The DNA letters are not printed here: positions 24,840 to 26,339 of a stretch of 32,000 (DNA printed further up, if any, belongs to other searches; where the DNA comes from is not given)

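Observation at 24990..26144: N-terminal ~385 aa of the helicase is an unassigned module, possibly the sensor or effector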

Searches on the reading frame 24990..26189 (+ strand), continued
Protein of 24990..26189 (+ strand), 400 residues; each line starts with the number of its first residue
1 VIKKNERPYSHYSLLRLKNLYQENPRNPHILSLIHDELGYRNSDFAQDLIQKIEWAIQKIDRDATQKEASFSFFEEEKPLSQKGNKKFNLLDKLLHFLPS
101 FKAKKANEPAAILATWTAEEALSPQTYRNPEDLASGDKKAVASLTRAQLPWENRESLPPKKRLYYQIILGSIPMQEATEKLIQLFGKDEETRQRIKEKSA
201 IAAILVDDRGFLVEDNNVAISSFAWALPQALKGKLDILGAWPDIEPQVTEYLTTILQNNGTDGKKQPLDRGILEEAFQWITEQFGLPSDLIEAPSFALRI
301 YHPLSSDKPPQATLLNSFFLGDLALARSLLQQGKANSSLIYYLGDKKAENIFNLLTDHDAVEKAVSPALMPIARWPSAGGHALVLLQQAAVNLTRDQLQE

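Call 42: search_protein_families(library=padloc, alignment_id=A3, max_evalue=1e-10)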
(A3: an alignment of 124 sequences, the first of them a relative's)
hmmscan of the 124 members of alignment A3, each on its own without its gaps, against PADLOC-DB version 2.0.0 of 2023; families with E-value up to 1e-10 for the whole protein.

A. member 1, L002:7557-7922:+ (122 aa): 0 families

B. families by the number of members that match (of 124 scanned): 76 families (the first 25 are shown)
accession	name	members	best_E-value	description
PDLC03663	mREase_IV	2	2.6e-90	Type IV methyl-directed restriction enzyme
PDLC04819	PDC-S02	2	3.1e-17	-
PDLC04796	PDC-S02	2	2.6e-15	-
PDLC04806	PDC-S02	2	1e-13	-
PDLC03657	mREase_IV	2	1.2e-13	Type IV methyl-directed restriction enzyme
PDLC04879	PDC-S05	2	2.2e-11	-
PDLC03920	MkoA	1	2.2e-265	-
PDLC03960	SngC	1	4.1e-245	-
PDLC03976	PD-Lambda-1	1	1.4e-161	-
PDLC03977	PD-Lambda-1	1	3.7e-154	-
PDLC00196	HamA2|HamA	1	6.1e-146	DUF1837 domain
PDLC00163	HamA1|HamA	1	5.9e-145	DUF1837 domain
PDLC00165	HamA1|HamA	1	8.6e-120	DUF1837 domain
PDLC02503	BrxHI|BrxHII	1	1.3e-112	BrxHI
PDLC05005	PDC-S35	1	8e-77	-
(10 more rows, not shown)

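Call 43: find_homologous_proteins(query=A2, max_evalue=0.001)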
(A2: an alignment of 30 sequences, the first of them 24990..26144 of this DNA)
Query A2 (30 sequences) (385 aa, profile of the alignment): 40 proteins with E <= 0.001 among 8000 candidates.
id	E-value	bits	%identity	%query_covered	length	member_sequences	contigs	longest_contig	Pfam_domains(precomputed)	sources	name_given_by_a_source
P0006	4.9e-153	528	48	96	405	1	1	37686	-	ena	-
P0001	3.1e-151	522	48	100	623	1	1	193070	PF13086.13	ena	-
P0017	1.3e-148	513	44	86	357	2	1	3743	-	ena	-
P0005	1.9e-148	512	44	98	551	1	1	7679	PF13086.13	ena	-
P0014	9.5e-143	494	44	84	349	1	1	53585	-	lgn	-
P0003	4.4e-140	485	43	100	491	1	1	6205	-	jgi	jgi:hypothetical protein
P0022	7.9e-140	484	39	90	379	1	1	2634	-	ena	-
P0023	5.6e-138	478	42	78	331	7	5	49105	-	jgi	jgi:hypothetical protein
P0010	9.9e-138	477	42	98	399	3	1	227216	-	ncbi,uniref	ncbi:hypothetical protein [Brevundimonas diminuta]|uniref:hypothetical protein n=1 Tax=Brevundimonas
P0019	1.7e-135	470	38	99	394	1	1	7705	-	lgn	-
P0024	6.0e-129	448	45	79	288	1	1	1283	-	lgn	-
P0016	1.8e-128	447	37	98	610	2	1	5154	-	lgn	-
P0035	3.3e-127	443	42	75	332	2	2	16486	-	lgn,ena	-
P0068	5.7e-125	435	35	93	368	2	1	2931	-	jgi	jgi:hypothetical protein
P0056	1.0e-120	421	43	73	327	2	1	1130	-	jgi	jgi:hypothetical protein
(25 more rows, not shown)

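Call 54: search_protein_families(library=padloc, alignment_id=A2, max_evalue=1)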
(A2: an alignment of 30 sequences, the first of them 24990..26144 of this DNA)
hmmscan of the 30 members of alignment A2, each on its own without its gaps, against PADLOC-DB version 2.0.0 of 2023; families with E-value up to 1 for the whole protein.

A. member 1, window:24990-26144:+ (385 aa): 0 families

B. families by the number of members that match (of 30 scanned): 17 families
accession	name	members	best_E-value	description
PDLC00039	DruH3|DruH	5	0.00095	Unknown function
PDLC03924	MkoC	3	2.6e-12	-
PDLC03920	MkoA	3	8.1e-06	-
PDLC04140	mad8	3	1.9e-05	mads_8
PDLC00915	TRIP13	3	0.00038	TRIP13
PDLC02372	Nhi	2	0.00051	-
PDLC04790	PDC-S01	2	0.0021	-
PDLC03921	MkoA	2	0.0024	-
PDLC02350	AbiO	2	0.0025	AbiO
PDLC04476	PDC-M16A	2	0.0036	-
PDLC04474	PDC-M16A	2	0.0083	-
PDLC03802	RTasHel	2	0.0098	DRT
PDLC04475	PDC-M16A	2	0.011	-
PDLC05079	PDC-S73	2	0.063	-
PDLC01976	CARF_m11--CARF_HEPNnew_CARF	1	0.0088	-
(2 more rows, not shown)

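Call 55: search_protein_families(library=padloc, proteins=[P0010, P0006, P0019, P0022, P0014, P0017, P0068, P0070, P0044, P0067], max_evalue=1)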
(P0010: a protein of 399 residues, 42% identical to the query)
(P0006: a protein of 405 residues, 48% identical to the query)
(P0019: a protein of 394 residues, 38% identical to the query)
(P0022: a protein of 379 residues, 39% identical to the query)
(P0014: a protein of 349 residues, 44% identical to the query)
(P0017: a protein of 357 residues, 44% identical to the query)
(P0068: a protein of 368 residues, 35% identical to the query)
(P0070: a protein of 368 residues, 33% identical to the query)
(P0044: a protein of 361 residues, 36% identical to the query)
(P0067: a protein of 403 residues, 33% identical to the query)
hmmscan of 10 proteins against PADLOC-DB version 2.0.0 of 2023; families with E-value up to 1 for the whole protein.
P0010 (399 aa): 0 families

P0006 (405 aa): 0 families

P0019 (394 aa): 2 families
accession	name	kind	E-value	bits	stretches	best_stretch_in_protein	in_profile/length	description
PDLC04704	PDC-M54B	-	0.021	11.4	1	164-203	87-125/507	-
PDLC00039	DruH3|DruH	-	0.03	10.2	1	10-60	5-55/1142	Unknown function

P0022 (379 aa): 0 families

P0014 (349 aa): 0 families

P0017 (357 aa): 1 family
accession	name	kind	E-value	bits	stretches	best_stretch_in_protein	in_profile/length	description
PDLC00039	DruH3|DruH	-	0.0085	12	1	14-60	6-52/1142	Unknown function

P0068 (368 aa): 0 families

P0070 (368 aa): 0 families

P0044 (361 aa): 0 families

P0067 (403 aa): 0 families

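Call 68: search_dna_similar(query=window:24990-26144:+, collection=plasmids, mode=protein, max_rows=30)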
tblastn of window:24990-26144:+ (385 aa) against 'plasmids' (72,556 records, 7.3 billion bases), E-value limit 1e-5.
Records with a match: 19; places in all: 19; records where one place covers at least 80% of the query: 7.
Best place of each record, by identity: <60% 19.
By first word of the organism name: Agrobacterium 3; Acidiphilium 3; Pseudomonas 3; Acetobacter 2; Klebsiella 1; Ancylobacter 1; Rhizobium 1; Xanthomonas 1; Methylobacterium 1; Bosea 1; and 2 more.
By predicted mobility (MOB-suite, as given by PLSDB): non-mobilizable 11; conjugative 4; mobilizable 4.
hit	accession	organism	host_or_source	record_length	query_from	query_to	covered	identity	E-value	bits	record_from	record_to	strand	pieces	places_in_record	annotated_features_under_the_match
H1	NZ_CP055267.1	Agrobacterium vitis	-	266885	7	385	98%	42.3%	1e-89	302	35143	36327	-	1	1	DEAD/DEAH box helicase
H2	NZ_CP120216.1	Agrobacterium leguminum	-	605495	2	385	100%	37.7%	2e-77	266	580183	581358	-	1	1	AAA domain-containing protein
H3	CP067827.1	Klebsiella pneumoniae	Homo sapiens,urine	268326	3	385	99%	37.8%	2e-80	275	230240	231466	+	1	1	DNA helicase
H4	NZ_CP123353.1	Agrobacterium pusense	laboratory contaminant from a culture ...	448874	2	385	100%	37.2%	1e-77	267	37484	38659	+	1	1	AAA domain-containing protein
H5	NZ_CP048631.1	Ancylobacter pratisalsi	-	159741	7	385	98%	34.9%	2e-57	209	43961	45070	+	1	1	AAA domain-containing protein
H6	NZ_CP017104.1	Rhizobium gallicum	Phaseolus vulgaris,Whole ...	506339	6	385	99%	33.5%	2e-57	209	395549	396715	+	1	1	AAA domain-containing protein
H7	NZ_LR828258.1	Xanthomonas hortorum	Lactuca sp.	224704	4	385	99%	32.9%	1e-50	189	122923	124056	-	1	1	DEAD/DEAH box helicase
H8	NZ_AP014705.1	Methylobacterium aquaticum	-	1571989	112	385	71%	42.9%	5e-26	214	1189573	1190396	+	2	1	none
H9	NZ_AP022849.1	Bosea sp. ANAM02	Callyspongia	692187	99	385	75%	37.8%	1e-44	172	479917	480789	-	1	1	DEAD/DEAH box helicase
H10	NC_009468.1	Acidiphilium cryptum JF-5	-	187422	92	384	76%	27.8%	1e-25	116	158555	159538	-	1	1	DEAD/DEAH box helicase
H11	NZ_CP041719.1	Acidiphilium multivorum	Cell culture,activated sludge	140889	92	384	76%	27.2%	1e-24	113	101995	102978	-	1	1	hypothetical protein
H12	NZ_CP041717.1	Acidiphilium multivorum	Cell culture,activated sludge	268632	111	384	71%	28.1%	3e-24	112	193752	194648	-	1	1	DEAD/DEAH box helicase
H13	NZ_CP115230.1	Pseudomonas aeruginosa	Homo sapiens,culture samples from human ...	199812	107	384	72%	27.7%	2e-8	64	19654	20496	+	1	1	DEAD/DEAH box helicase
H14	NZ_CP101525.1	Burkholderia arboris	mixed culture,soil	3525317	107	385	72%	26.8%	5e-6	56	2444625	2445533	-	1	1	none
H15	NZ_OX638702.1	Pseudomonas aeruginosa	Homo sapiens,blood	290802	96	384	75%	25.4%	6e-6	56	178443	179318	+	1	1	AAA domain-containing protein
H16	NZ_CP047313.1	Pseudomonas putida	whole organism,soil sample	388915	107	384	72%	26.3%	2e-6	57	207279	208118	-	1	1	ATP-binding protein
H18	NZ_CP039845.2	Acetobacter pasteurianus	whole organism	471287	160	383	58%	28.7%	3e-17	91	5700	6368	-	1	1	ATP-binding protein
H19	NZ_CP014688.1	Acetobacter persici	water kefir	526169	123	379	67%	23.7%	2e-11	74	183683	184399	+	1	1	AAA domain-containing protein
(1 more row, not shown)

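Call 69: search_dna_similar(query=window:24990-26144:+, collection=phages, mode=protein, max_rows=20, max_evalue=0.01)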
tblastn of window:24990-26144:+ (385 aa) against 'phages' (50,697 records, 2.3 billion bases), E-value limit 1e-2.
Records with a match: 1; places in all: 1; records where one place covers at least 80% of the query: 1.
Best place of each record, by identity: <60% 1.
By first word of the organism name: Klebsiella 1.
By host as written in the record: Klebsiella pneumoniae 1.
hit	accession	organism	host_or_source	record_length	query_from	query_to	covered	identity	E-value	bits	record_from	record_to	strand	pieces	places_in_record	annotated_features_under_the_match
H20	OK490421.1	Klebsiella phage Kp4866-6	Klebsiella pneumoniae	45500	7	385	98%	36.2%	2e-78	268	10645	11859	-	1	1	record has no annotation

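Call 70: get_annotated_region(hit=H3, flank=9000)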
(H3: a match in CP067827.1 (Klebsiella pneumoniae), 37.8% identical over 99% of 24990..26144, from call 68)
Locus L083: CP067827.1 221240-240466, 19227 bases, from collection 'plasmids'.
description: Klebsiella pneumoniae strain ARLG-3226 plasmid pC280_1, complete sequence
organism: Klebsiella pneumoniae (NCBI taxid 573)
taxonomy: Bacteria; Pseudomonadota; Gammaproteobacteria; Enterobacterales; Enterobacteriaceae; Klebsiella; Klebsiella pneumoniae
host: -; source: Homo sapiens,urine; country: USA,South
typing (MOB-suite, as given by PLSDB): conjugative; replicon IncFIB,IncFII; relaxase MOBF,MOBF; mating-pair formation MPF_F
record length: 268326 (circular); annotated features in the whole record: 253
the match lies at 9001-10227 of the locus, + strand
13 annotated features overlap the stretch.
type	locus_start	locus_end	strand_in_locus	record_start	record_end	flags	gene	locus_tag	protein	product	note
CDS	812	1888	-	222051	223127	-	-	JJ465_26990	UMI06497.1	IS110 family transposase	-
CDS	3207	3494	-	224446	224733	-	-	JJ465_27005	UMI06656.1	DUF1778 domain-containing protein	-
CDS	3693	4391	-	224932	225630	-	-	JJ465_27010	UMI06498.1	HNH endonuclease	-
CDS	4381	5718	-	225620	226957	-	-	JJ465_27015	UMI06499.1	ATP-binding protein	-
CDS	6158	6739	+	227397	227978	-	-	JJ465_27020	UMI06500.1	DUF2441 domain-containing protein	-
CDS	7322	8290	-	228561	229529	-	-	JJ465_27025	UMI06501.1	IS5 family transposase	-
CDS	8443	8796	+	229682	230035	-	-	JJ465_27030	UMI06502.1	DUF4145 domain-containing protein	-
CDS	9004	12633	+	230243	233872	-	-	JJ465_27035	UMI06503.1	DNA helicase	-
CDS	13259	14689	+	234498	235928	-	-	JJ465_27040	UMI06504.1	hypothetical protein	-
CDS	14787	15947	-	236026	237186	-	-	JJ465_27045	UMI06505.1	IS30 family transposase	-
CDS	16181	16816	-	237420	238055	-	hxsA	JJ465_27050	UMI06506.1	His-Xaa-Ser repeat protein HxsA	-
CDS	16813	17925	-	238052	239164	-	hxsC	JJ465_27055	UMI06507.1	His-Xaa-Ser system radical SAM maturase HxsC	-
CDS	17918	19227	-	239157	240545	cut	hxsB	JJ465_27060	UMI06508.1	His-Xaa-Ser system radical SAM maturase HxsB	-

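Call 71: get_annotated_region(hit=H13, flank=9000)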
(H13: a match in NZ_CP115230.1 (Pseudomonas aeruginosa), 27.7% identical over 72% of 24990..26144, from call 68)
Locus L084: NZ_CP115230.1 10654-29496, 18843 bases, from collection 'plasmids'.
description: Pseudomonas aeruginosa strain F051 plasmid pF051, complete sequence
organism: Pseudomonas aeruginosa (NCBI taxid 287)
taxonomy: Bacteria; Pseudomonadota; Gammaproteobacteria; Pseudomonadales; Pseudomonadaceae; Pseudomonas; Pseudomonas aeruginosa
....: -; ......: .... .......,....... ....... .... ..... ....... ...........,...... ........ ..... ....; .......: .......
typing (MOB-suite, as given by PLSDB): non-mobilizable
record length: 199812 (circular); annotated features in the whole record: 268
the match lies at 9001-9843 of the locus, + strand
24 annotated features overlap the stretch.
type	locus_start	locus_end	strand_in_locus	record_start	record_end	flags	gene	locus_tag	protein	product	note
CDS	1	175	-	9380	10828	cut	-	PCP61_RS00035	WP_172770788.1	3'-5' exonuclease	-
CDS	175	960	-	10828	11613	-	-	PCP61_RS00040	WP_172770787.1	FlhC family transcriptional regulator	GO:0045893 - positive regulation of DNA-templated transcription [Evidence IEA]; GO:1902208 - regulation of ...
CDS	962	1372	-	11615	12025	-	-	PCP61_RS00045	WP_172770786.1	hypothetical protein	-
CDS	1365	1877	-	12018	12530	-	-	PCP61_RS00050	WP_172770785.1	hypothetical protein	-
CDS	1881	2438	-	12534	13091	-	-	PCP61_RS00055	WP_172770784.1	transglycosylase SLT domain-containing protein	-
CDS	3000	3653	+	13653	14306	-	-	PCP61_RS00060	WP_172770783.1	hypothetical protein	-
CDS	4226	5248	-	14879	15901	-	-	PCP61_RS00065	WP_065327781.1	ParM/StbA family protein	GO:0030541 - plasmid partitioning [Evidence IEA]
CDS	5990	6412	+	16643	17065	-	mobI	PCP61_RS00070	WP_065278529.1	conjugative transfer protein MobI(A/C)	-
CDS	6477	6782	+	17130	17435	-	-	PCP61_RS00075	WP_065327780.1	hypothetical protein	-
CDS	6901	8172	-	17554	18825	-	-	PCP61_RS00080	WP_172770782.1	Y-family DNA polymerase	-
CDS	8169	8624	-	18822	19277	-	umuD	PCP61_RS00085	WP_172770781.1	translesion error-prone DNA polymerase V autoproteolytic subunit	-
CDS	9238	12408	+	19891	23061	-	-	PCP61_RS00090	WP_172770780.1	DEAD/DEAH box helicase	-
CDS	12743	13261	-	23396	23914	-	-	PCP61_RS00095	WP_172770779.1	hypothetical protein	-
CDS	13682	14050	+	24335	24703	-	-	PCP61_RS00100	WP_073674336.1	hypothetical protein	-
CDS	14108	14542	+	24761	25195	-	-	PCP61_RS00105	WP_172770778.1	hypothetical protein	-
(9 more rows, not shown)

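Call 72: get_annotated_region(hit=H20, flank=12000)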
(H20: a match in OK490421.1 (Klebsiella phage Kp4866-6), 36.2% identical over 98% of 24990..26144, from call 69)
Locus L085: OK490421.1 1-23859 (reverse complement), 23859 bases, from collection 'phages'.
description: UNVERIFIED: Klebsiella phage Kp4866-6, complete genome.
organism: Klebsiella phage Kp4866-6 (NCBI taxid 2895878)
taxonomy: Viruses; Duplodnaviria; Heunggongvirae; Uroviricota; Caudoviricetes
host: Klebsiella pneumoniae; source: -; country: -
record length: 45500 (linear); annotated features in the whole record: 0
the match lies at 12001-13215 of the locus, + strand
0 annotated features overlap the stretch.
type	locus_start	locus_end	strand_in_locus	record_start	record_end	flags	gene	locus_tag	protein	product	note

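Call 74: search_protein_families(library=pfam, proteins=[L085:3050-4144:-, L085:4812-5639:+, L085:6518-7288:+, L085:7794-8513:+, L085:9124-10314:+, L085:10612-11853:+, L085:16185-17405:+, L085:17662-19332:-, L085:19329-21254:-, L085:21549-23747:-], max_evalue=0.0001)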
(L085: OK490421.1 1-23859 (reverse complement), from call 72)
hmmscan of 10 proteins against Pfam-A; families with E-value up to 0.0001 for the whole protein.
L085:3050-4144:- (364 aa): 1 family
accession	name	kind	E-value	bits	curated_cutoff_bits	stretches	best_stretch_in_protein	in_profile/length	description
PF14163.11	SieB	-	1.4e-17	64.1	26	1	222-338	1-121/147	Super-infection exclusion protein B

L085:4812-5639:+ (275 aa): 1 family
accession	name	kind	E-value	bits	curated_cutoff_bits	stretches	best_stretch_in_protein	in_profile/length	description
PF10065.14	DUF2303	-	2e-63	214.6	26.6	1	30-273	27-269/269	Uncharacterized conserved protein (DUF2303)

L085:6518-7288:+ (256 aa): 1 family
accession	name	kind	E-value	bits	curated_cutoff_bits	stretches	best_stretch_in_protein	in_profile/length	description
PF13935.11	Ead_Ea22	-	1.1e-10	42.7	27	1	39-169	7-133/139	Ead/Ea22-like protein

L085:7794-8513:+ (239 aa): 1 family
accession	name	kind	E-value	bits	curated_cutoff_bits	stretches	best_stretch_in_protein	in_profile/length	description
PF04447.17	dATP-dGTP_PPHyd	-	3e-40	136.8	23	1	99-192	2-95/97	dATP/dGTP pyrophosphohydrolase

L085:9124-10314:+ (396 aa): 3 families
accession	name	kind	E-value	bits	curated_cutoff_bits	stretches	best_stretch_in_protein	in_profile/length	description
PF12167.14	Arm-DNA-bind_2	-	5.3e-21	74.8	22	1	10-77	1-64/65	Arm DNA-binding domain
PF00589.27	Phage_integrase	-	4.7e-17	62.7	27.1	1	202-372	3-167/172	Phage integrase family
PF13102.12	Phage_int_SAM_5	-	7.4e-05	23.5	22.3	0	95-178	5-93/98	Phage integrase SAM-like domain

L085:10612-11853:+ (413 aa): 3 families
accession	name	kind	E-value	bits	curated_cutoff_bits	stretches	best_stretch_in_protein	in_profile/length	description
PF00589.27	Phage_integrase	-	8e-35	120.6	27.1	1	214-378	3-170/172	Phage integrase family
PF22022.2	Phage_int_M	-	3.7e-24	85.2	27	1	107-198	1-92/96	Phage integrase central domain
PF13356.12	Arm-DNA-bind_3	-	8.2e-21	74.4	27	1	8-95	1-83/83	Arm DNA-binding domain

L085:16185-17405:+ (406 aa): 0 families

L085:17662-19332:- (556 aa): 5 families
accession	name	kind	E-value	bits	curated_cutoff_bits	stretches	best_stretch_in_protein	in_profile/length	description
PF00580.27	UvrD-helicase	-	8.6e-34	117.9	23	2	133-221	183-270/271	UvrD/REP helicase N-terminal domain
PF13361.12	UvrD_C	-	3e-25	89.8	25.6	2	406-523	236-348/350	UvrD-like helicase C-terminal domain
PF13245.12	AAA_19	-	9.2e-15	55.4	25.1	1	26-204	10-131/134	AAA domain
PF13538.12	UvrD_C_2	-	1e-08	35.4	27.4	1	470-520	2-51/52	UvrD-like helicase C-terminal domain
PF01443.25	Viral_helicase1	-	8.2e-05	23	21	0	466-520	173-226/228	Viral superfamily 1 RNA helicase core domain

L085:19329-21254:- (641 aa): 6 families
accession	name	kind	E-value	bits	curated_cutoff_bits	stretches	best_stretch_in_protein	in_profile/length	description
PF13304.12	AAA_21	-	3.6e-18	67.1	27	1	225-358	220-303/304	AAA domain, putative AbiEii toxin, Type IV TA system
PF20469.4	OLD-like_TOPRIM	-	3.2e-16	60.1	23.2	1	407-470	2-67/67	Overcoming lysogenization defect protein-like, TOPRIM domain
PF13175.12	AAA_15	-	1.6e-12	48.2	32.1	1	1-50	1-49/374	AAA ATPase domain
PF02463.25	SMC_N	-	5e-11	42.9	40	1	3-58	2-60/220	RecF/RecN/SMC N terminal domain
PF11398.14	DUF2813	-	1.5e-10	41.4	21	1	1-160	1-152/372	Protein of unknown function (DUF2813)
PF13476.12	AAA_23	-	7.1e-06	27.2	27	1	6-48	2-43/201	AAA domain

L085:21549-23747:- (732 aa): 3 families
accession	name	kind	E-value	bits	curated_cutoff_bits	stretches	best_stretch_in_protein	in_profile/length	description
PF00270.35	DEAD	-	1.2e-32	113.4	26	1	25-200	1-165/167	DEAD/DEAH box helicase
PF00271.37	Helicase_C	-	1.5e-15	57.8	23.5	1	261-363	14-109/110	Helicase conserved C-terminal domain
PF04851.21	ResIII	-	3.7e-05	24.1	22.5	1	23-195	3-161/164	Type III restriction enzyme, res subunit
